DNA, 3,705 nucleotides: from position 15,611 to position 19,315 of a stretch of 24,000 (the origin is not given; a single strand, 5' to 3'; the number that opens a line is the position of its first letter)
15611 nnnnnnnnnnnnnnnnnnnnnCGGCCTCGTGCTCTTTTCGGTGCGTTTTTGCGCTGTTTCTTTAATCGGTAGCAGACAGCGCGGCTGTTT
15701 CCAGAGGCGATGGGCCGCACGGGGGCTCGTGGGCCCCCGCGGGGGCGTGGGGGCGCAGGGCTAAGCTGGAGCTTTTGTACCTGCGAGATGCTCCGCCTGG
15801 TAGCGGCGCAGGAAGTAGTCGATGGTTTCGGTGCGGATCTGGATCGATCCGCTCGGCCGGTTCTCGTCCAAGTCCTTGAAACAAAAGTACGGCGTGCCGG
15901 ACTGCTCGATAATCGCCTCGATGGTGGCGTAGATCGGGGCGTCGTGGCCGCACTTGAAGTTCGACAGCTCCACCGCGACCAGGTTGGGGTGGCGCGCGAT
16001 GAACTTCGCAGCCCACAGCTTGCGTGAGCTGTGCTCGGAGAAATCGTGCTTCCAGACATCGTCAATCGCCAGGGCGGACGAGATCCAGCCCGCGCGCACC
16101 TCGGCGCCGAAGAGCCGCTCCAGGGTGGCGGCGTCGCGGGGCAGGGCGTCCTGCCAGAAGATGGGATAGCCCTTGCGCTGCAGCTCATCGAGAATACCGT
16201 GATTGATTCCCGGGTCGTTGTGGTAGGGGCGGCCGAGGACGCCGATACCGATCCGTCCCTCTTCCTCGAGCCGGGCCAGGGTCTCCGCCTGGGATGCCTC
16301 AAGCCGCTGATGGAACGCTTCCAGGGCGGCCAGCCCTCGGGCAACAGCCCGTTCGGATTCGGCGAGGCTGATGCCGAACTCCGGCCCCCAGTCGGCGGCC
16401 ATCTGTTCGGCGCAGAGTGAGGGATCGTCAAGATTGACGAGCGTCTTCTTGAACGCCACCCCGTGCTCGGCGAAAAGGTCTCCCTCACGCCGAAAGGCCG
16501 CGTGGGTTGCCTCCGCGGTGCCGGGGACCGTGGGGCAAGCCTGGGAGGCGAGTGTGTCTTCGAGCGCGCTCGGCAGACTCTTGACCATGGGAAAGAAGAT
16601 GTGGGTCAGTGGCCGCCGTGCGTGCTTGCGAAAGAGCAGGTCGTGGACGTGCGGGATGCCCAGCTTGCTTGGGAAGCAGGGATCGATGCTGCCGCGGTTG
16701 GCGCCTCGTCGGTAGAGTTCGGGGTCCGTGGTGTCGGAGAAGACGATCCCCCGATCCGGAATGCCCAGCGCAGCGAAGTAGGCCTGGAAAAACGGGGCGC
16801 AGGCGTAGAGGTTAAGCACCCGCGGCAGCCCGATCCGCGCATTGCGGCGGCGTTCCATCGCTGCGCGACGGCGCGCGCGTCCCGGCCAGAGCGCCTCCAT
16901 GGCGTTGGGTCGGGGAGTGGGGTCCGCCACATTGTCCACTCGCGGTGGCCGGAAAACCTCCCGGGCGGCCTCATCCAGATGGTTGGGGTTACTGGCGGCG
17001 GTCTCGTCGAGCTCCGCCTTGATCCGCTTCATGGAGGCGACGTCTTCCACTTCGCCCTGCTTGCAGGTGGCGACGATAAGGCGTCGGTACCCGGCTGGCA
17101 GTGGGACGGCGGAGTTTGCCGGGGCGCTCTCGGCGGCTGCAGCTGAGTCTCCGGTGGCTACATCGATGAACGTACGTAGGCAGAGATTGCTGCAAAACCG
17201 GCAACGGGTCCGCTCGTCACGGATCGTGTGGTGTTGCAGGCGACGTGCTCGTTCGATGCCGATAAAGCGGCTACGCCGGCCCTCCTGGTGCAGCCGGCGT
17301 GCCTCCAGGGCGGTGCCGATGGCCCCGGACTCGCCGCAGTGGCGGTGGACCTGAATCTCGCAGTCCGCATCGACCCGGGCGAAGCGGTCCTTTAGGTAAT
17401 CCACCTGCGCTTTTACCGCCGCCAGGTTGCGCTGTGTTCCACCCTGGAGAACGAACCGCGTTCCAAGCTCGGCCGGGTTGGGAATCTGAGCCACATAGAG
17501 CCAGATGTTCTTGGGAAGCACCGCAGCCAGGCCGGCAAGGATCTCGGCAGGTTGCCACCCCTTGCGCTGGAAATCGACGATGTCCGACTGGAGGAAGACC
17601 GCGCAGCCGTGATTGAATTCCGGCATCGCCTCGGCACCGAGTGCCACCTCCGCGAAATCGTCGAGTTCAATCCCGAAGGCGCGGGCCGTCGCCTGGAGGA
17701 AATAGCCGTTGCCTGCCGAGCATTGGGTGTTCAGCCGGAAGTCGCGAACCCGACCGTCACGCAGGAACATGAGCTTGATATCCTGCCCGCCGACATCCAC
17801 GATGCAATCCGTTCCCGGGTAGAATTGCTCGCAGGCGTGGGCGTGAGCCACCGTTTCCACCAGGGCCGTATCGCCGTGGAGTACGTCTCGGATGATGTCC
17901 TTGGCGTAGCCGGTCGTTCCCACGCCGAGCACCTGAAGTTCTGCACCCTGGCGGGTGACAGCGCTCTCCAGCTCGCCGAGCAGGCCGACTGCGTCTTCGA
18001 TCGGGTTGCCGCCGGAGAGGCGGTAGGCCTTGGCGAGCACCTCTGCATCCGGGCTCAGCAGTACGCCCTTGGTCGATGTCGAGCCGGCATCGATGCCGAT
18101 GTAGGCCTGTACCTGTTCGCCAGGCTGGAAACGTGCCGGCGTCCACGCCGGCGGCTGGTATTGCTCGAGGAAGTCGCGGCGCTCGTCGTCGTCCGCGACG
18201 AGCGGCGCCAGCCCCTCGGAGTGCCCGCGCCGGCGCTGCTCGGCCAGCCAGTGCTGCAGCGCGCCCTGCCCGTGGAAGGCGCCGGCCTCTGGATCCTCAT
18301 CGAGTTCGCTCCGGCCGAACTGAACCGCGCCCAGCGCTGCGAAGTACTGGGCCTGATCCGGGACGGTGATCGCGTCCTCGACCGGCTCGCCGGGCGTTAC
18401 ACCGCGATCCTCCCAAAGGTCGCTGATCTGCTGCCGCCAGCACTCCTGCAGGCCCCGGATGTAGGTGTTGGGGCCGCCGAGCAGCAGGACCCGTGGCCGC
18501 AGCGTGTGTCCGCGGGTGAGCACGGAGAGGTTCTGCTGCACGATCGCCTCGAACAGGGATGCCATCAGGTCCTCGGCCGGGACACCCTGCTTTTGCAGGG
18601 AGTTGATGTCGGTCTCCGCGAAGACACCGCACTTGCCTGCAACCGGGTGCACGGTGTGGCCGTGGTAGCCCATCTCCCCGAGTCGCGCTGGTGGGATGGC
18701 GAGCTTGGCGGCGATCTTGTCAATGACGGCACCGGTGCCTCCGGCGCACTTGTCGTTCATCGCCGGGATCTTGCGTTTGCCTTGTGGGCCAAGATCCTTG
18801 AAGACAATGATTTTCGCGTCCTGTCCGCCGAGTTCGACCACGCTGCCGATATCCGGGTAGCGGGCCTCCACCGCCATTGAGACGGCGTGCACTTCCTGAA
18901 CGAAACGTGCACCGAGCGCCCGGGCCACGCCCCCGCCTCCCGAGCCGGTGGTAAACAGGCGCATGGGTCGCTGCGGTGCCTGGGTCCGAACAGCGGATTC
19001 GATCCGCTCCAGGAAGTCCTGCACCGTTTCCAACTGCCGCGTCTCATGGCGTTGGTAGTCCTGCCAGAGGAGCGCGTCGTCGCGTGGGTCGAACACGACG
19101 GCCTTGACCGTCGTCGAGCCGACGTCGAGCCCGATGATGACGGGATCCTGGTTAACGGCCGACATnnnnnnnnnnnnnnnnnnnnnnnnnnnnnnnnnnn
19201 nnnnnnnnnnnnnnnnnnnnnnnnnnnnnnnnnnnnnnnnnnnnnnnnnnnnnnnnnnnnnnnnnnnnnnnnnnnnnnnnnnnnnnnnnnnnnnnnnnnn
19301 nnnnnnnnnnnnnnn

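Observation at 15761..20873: Split BCR/HAD-type ATP-driven Fe-S enzyme system with a tandem-activase fusion, wedged into the DAP/lysine gene cluster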

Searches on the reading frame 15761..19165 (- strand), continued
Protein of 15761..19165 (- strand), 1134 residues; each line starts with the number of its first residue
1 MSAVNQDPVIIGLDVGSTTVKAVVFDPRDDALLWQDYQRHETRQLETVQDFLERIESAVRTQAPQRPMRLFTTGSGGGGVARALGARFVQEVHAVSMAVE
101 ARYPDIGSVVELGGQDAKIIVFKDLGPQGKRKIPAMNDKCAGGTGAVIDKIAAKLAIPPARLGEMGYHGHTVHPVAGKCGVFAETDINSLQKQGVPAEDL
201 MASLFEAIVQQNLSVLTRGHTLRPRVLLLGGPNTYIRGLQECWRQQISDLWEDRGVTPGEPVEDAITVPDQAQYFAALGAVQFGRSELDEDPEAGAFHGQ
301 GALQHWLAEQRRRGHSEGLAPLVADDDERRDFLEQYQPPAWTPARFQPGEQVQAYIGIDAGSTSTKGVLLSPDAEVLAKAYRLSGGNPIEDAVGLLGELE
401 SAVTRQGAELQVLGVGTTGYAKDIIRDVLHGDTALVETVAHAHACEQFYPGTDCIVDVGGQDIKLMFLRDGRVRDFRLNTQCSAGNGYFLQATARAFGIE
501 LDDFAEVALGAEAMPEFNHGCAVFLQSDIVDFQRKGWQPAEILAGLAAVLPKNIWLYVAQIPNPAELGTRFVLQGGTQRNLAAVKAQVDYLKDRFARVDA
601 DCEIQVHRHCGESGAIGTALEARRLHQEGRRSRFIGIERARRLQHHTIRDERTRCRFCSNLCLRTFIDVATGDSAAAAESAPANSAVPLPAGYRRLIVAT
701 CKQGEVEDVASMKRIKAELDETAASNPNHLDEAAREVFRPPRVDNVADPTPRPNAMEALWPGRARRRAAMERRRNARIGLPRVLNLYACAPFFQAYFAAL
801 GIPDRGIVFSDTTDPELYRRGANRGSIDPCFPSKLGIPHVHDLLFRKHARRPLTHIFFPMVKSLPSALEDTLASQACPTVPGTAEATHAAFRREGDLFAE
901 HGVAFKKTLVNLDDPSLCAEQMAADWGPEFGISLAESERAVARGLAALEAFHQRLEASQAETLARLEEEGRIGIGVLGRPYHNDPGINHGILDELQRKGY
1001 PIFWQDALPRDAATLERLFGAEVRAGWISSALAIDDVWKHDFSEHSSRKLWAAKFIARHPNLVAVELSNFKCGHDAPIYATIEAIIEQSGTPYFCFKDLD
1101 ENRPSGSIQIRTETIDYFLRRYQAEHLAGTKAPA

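Call 54: search_dna_similar(query=window:15761-19165:-, collection=plasmids, mode=protein, max_rows=40, max_evalue=1e-10)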
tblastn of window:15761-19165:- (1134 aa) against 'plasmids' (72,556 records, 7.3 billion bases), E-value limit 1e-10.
Records with a match: 35; places in all: 41; records where one place covers at least 80% of the query: 9.
Best place of each record, by identity: <60% 35.
By first word of the organism name: Escherichia 10; Klebsiella 4; Listeria 2; Fusobacterium 2; Providencia 2; Sphingopyxis 2; Proteus 2; Brevibacillus 1; Collinsella 1; Subdoligranulum 1; and 8 more.
By predicted mobility (MOB-suite, as given by PLSDB): non-mobilizable 28; mobilizable 4; conjugative 3.
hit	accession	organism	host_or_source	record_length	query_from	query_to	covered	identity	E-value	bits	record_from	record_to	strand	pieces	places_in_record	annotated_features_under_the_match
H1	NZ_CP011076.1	Brevibacillus laterosporus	Oryza sativa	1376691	1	1119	99%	44.3%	0e+0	947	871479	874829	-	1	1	none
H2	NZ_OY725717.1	Collinsella aerofaciens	-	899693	11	1132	99%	29.9%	4e-106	375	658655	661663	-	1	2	2-hydroxyacyl-CoA dehydratase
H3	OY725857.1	Subdoligranulum variabile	-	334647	6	1115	98%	29.7%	8e-103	365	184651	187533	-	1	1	none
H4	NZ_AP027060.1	Haliovirga abyssi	-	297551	11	1114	97%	28.4%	1e-118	413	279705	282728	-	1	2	acyl-CoA dehydratase activase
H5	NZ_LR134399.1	Listeria monocytogenes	Homo sapiens,Vein blood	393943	12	1115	87%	31.5%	2e-86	433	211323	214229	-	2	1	2-hydroxyacyl-CoA dehydratase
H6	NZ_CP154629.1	Acetoanaerobium noterae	cell culture,Sludge of a digestion ...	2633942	11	1115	97%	28.2%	3e-109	385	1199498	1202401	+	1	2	none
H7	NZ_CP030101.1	Listeria monocytogenes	Environment,water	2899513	12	1115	87%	31.3%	2e-85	432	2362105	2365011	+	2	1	none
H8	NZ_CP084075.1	Fusobacterium vincentii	-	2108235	11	1115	88%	30.0%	2e-84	412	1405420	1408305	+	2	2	none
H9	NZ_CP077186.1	Fusobacterium animalis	Homo sapiens,resected colorectal tumor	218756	11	1115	88%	29.9%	1e-84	413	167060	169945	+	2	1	acyl-CoA dehydratase activase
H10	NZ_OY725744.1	Monoglobus pectinilyticus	-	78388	11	662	52%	28.3%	7e-34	250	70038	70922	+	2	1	acyl-CoA dehydratase activase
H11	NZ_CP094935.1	Paraclostridium bifermentans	Homo sapiens,feces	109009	11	639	55%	24.2%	8e-42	176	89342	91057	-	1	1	acyl-CoA dehydratase activase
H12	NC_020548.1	Azoarcus sp. KH32C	-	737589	356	630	24%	29.2%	2e-16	93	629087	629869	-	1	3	2-hydroxyacyl-CoA dehydratase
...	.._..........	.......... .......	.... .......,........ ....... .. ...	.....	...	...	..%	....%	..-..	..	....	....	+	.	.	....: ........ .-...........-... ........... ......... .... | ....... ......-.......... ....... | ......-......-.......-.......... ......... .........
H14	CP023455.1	Rhodobacteraceae bacterium QY30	whole organism,paddy soil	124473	342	584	21%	29.3%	1e-17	97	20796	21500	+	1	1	record has no annotation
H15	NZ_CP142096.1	Providencia stuartii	Homo sapiens,Rectal Swab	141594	349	620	24%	26.1%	2e-13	84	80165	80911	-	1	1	yjiL: putative 2-hydroxyacyl-CoA dehydratase activator YjiL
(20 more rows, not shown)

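Call 55: get_annotated_region(hit=H5, flank=4000)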
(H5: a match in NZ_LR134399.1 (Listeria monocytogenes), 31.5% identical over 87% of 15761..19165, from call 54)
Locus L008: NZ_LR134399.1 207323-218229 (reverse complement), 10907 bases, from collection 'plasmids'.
description: Listeria monocytogenes strain NCTC7974 plasmid 2, complete sequence
organism: Listeria monocytogenes (NCBI taxid 1639)
taxonomy: Bacteria; Bacillota; Bacilli; Bacillales; Listeriaceae; Listeria; Listeria monocytogenes
host: -; source: Homo sapiens,Vein blood; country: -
typing (MOB-suite, as given by PLSDB): non-mobilizable
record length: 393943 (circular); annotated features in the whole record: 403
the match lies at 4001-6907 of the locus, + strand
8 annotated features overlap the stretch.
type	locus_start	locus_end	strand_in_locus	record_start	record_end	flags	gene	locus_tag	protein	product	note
CDS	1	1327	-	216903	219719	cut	-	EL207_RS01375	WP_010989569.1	sigma-54-dependent transcriptional regulator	-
CDS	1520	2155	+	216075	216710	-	-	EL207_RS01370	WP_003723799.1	FMN-dependent NADH-azoreductase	-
CDS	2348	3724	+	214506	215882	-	-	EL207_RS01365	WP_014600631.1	amino acid permease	GO:0006865 - amino acid transport [Evidence IEA]; GO:0055085 - transmembrane transport [Evidence IEA]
CDS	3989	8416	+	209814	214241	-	-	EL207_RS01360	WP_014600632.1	2-hydroxyacyl-CoA dehydratase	-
CDS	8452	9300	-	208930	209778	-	-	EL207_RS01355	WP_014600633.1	PhzF family phenazine biosynthesis protein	GO:0009058 - biosynthetic process [Evidence IEA]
CDS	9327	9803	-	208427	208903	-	ybaK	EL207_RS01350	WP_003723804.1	Cys-tRNA(Pro) deacylase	GO:0043039 - tRNA aminoacylation [Evidence IEA]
CDS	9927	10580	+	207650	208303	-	-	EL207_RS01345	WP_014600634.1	DUF5105 domain-containing protein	-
CDS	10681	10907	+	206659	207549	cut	-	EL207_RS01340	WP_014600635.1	carbon-nitrogen hydrolase family protein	-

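Call 56: get_annotated_region(hit=H1, flank=5000)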
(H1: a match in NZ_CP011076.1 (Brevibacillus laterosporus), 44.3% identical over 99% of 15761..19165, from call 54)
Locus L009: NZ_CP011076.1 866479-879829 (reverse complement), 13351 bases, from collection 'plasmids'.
description: Brevibacillus laterosporus strain B9 plasmid unnamed2, complete sequence
organism: Brevibacillus laterosporus (NCBI taxid 1465)
taxonomy: Bacteria; Bacillota; Bacilli; Bacillales; Paenibacillaceae; Brevibacillus; Brevibacillus laterosporus
host: -; source: Oryza sativa; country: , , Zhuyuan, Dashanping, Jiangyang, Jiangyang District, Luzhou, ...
typing (MOB-suite, as given by PLSDB): non-mobilizable
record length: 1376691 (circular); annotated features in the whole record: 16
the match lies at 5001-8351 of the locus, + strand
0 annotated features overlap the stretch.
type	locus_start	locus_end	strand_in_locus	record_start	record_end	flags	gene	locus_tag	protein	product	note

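Call 62: search_protein_families(library=pfam, proteins=[L008:3989-8416:+, L009:8536-10173:+, L009:5001-8507:+], max_evalue=0.1)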
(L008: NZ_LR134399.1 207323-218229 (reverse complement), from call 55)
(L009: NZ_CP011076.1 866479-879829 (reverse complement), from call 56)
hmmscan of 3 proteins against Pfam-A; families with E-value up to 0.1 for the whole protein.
L008:3989-8416:+ (1475 aa): 4 families
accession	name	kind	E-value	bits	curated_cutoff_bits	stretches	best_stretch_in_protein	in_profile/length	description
PF09989.15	DUF2229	-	1.9e-85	286.4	29.4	1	669-886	1-218/218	CoA enzyme activase uncharacterised domain (DUF2229)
PF01869.26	BcrAD_BadFG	-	2.2e-59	201.7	31.5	2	320-574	1-271/271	BadF/BadG/BcrA/BcrD ATPase family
PF01548.23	DEDD_Tnp_IS110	-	7.5e-05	23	29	0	4-73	1-67/155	Transposase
PF00370.27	FGGY_N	-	9.7e-05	22.5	28.8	0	4-48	3-46/245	FGGY family of carbohydrate kinases, N-terminal domain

L009:8536-10173:+ (545 aa): 0 families

L009:5001-8507:+ (1168 aa): 8 families
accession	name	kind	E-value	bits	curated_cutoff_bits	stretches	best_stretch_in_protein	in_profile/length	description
PF01869.26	BcrAD_BadFG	-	9.8e-72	242.1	31.5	2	358-618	1-269/271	BadF/BadG/BcrA/BcrD ATPase family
PF09989.15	DUF2229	-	4.1e-55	187.2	29.4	1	775-1005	1-217/218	CoA enzyme activase uncharacterised domain (DUF2229)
PF00370.27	FGGY_N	-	4.9e-07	30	28.8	1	12-48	2-37/245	FGGY family of carbohydrate kinases, N-terminal domain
PF00480.26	ROK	-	4.5e-06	26.8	22.9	1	358-425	2-70/294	ROK family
PF01548.23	DEDD_Tnp_IS110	-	0.00011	22.4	29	0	358-444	1-80/155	Transposase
PF05378.19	Hydant_A_N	-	0.00019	21.6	25.2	1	358-431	2-76/176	Hydantoinase/oxoprolinase N-terminal region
PF16921.10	Tex_YqgF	-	0.015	16.2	27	1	356-432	2-79/126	Tex protein YqgF-like domain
PF01968.24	Hydantoinase_A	-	0.055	13.1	22.9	0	12-39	81-108/291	Hydantoinase/oxoprolinase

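Call 63: get_annotated_region(hit=H2, flank=4000)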
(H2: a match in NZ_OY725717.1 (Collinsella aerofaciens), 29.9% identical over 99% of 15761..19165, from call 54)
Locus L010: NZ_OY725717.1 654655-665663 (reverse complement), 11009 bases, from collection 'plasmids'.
description: Collinsella aerofaciens strain Collinsella aerofaciens TSDC17.2-1.1 plasmid 6, complete sequence
organism: Collinsella aerofaciens (NCBI taxid 74426)
taxonomy: Bacteria; Actinomycetota; Coriobacteriia; Coriobacteriales; Coriobacteriaceae; Collinsella; Collinsella aerofaciens
host: -; source: -; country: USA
typing (MOB-suite, as given by PLSDB): non-mobilizable
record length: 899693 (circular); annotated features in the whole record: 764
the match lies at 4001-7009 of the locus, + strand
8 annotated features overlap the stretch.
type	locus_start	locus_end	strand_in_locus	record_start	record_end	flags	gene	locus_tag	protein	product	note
CDS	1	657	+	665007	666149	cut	-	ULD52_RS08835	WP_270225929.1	ammonium transporter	GO:0072488 - ammonium transmembrane transport [Evidence IEA]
CDS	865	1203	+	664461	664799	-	-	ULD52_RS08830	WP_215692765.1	P-II family nitrogen regulator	-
CDS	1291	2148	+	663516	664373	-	-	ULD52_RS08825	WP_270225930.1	HAD family hydrolase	-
CDS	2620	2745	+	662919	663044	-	-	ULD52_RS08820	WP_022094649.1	hypothetical protein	-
CDS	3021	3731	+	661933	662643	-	-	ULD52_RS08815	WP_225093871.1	TetR-like C-terminal domain-containing protein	-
CDS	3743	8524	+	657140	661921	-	-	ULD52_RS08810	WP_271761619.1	2-hydroxyacyl-CoA dehydratase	-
CDS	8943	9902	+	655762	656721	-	-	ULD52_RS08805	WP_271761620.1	3-hydroxyacyl-CoA dehydrogenase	GO:0006631 - fatty acid metabolic process [Evidence IEA]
CDS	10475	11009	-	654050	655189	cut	-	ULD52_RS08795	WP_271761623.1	DUF389 domain-containing protein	-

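Call 64: get_annotated_region(hit=H4, flank=4000)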
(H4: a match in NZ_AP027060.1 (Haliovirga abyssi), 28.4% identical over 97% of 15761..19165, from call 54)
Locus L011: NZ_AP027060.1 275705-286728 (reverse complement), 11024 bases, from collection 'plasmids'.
description: Haliovirga abyssi strain IC12 plasmid pHIC, complete sequence
organism: Haliovirga abyssi (NCBI taxid 2996794)
taxonomy: Bacteria; Fusobacteriota; Fusobacteriia; Fusobacteriales; Haliovirgaceae; Haliovirga; Haliovirga abyssi
host: -; source: -; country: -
typing (MOB-suite, as given by PLSDB): non-mobilizable
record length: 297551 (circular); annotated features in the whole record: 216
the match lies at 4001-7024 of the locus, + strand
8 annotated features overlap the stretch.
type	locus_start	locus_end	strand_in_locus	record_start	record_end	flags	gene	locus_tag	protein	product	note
CDS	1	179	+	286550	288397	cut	-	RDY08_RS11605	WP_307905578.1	diguanylate cyclase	GO:0009966 - regulation of signal transduction [Evidence IEA]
CDS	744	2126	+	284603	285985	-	-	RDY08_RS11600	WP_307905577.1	DegQ family serine endoprotease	-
CDS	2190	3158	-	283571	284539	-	manA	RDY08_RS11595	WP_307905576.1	mannose-6-phosphate isomerase, class I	GO:0005975 - carbohydrate metabolic process [Evidence IEA]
CDS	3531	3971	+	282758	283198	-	-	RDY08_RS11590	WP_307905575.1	YaiI/YqxD family protein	-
CDS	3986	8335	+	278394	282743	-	-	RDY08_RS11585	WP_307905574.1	acyl-CoA dehydratase activase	-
CDS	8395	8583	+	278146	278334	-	-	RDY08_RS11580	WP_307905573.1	hypothetical protein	-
CDS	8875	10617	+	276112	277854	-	-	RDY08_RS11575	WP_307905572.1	alpha/beta hydrolase-fold protein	-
CDS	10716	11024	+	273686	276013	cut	-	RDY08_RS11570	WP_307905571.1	alpha/beta hydrolase-fold protein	-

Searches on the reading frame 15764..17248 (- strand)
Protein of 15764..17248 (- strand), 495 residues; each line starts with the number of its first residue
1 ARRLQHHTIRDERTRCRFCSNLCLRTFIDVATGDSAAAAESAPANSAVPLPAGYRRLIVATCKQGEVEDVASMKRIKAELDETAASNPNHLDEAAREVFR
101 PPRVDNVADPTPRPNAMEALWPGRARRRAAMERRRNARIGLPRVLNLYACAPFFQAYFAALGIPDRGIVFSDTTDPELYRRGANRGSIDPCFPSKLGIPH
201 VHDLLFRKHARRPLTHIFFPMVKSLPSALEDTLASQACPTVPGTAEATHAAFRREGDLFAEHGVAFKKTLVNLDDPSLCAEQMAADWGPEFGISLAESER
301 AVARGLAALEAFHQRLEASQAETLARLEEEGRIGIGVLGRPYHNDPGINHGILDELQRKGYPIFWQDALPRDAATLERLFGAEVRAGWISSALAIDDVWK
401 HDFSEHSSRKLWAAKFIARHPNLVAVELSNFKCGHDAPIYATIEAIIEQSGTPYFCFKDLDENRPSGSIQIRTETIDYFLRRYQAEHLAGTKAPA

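Call 89: predict_structure(alignment_id=A3)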
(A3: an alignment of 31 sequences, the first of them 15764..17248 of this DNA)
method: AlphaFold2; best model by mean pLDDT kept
length: 495 residues; sequences in the alignment: 31
mean_pLDDT: 80.0   pTM: 0.79
mean pLDDT of the five models: 80.0, 80.0, 80.0, 79.1, 77.5
residues with pLDDT >= 90: 195; 70-90: 175; 50-70: 93; < 50: 32
segments of 3 or more residues with pLDDT < 50: 36-40, 60-67, 460-469, 492-495
pLDDT, mean of each block of 10 residues (from residue 1): 67 68 67 56 62 66 49 71 89 90 95 81 89 95 85 97 95 82 64 73 93 95 84 58 68 85 90 93 95 97 97 95 95 87 58 85 93 95 93 77 70 93 83 62 86 75 41 77 79 46
secondary structure, 60 per line:
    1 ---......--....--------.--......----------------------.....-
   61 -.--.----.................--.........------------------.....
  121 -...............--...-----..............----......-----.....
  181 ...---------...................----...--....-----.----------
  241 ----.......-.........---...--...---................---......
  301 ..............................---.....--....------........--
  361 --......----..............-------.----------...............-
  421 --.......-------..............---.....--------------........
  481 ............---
elements in order: E4-9 E27-32 E55-59 H70-86 H90-97 H116-120 H122-136 E139-141 H147-160 E168-170 H176-183 H193-211 E216-218 E221-224 H245-251 H253-261 E265-267 E270-272 H276-291 H295-330 E334-338 H341-344 H351-358 E363-365 H373-386 H405-419 E423-429 H437-450 E454-458 H473-492

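Call 91: fold_search(model_id=the predicted structure, library=pdb)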
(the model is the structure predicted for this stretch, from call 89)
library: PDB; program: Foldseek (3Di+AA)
matches with E <= 10: 943; with E <= 0.001: 0
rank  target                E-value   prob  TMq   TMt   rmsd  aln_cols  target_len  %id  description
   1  7yzm_A                1.7e-03  0.89  0.26  0.29  18.1       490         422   11  MgADPNP-bound DCCP:DCCP-R complex (released 2022-12-28)
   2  3o3n_B                1.8e-03  0.99  0.35  0.43  12.4       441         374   11  (R)-2-hydroxyisocaproyl-CoA dehydratase in complex with its substrate (R)-2-hydroxyisocaproyl-CoA (released 2011-03-16)
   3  8s02_A                2.3e-03  0.99  0.32  0.36  15.5       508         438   10  BzdNO-benzoyl-CoA complex (released 2025-03-05)
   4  3o3m_B                2.7e-03  0.97  0.33  0.40  12.6       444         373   12  (R)-2-Hydroxyisocaproyl-CoA Dehydratase (released 2011-03-16)
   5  7yyl_B                2.9e-03  0.94  0.30  0.35  15.6       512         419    9  nucleotide-free DCCP:DCCP-R complex (released 2022-12-28)
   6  6svq_B                1.0e-02  0.38  0.16  0.14  21.5       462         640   11  Crystal structure of human GFAT-1 G461E after UDP-GlcNAc soaking (released 2020-01-15)
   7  8s2r_C                1.3e-02  0.72  0.26  0.29  18.9       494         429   11  BzdNO in partially coenzyme A - free state (released 2025-03-05)
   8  2pgi                  2.0e-02  0.30  0.18  0.19  21.4       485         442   12  THE CRYSTAL STRUCTURE OF PHOSPHOGLUCOSE ISOMERASE-AN ENZYME WITH AUTOCRINE MOTILITY FACTOR ACTIVITY IN TUMOR CELLS (released 1999-06-15)
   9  6zmj_B                2.5e-02  0.21  0.15  0.13  23.0       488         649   10  Crystal structure of human GFAT-1 R203H (released 2020-08-05)
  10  6r4j_B                2.9e-02  0.25  0.17  0.14  23.0       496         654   10  Crystal structure of human GFAT-1 G451E in complex with UDP-GlcNAc (released 2020-01-15)
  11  4bl5_D                3.6e-02  0.33  0.18  0.25  18.7       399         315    8  Crystal structure of human GDP-L-fucose synthase with bound NADP and product GDP-L-fucose (released 2014-05-21)
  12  2dsj_A                4.0e-02  0.66  0.21  0.23  14.4       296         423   14  Crystal structure of project ID TT0128 from Thermus thermophilus HB8 (released 2006-12-30)
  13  3h5q                  4.0e-02  0.63  0.20  0.22  13.8       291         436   11  Crystal structure of a putative pyrimidine-nucleoside phosphorylase from Staphylococcus aureus (released 2009-05-26)
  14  6r4h_B                4.4e-02  0.20  0.17  0.14  24.6       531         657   10  Crystal structure of human GFAT-1 G451E (released 2020-01-15)
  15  1brw_A                4.9e-02  0.51  0.19  0.21  15.4       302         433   13  THE CRYSTAL STRUCTURE OF PYRIMIDINE NUCLEOSIDE PHOSPHORYLASE IN A CLOSED CONFORMATION (released 1999-01-13)
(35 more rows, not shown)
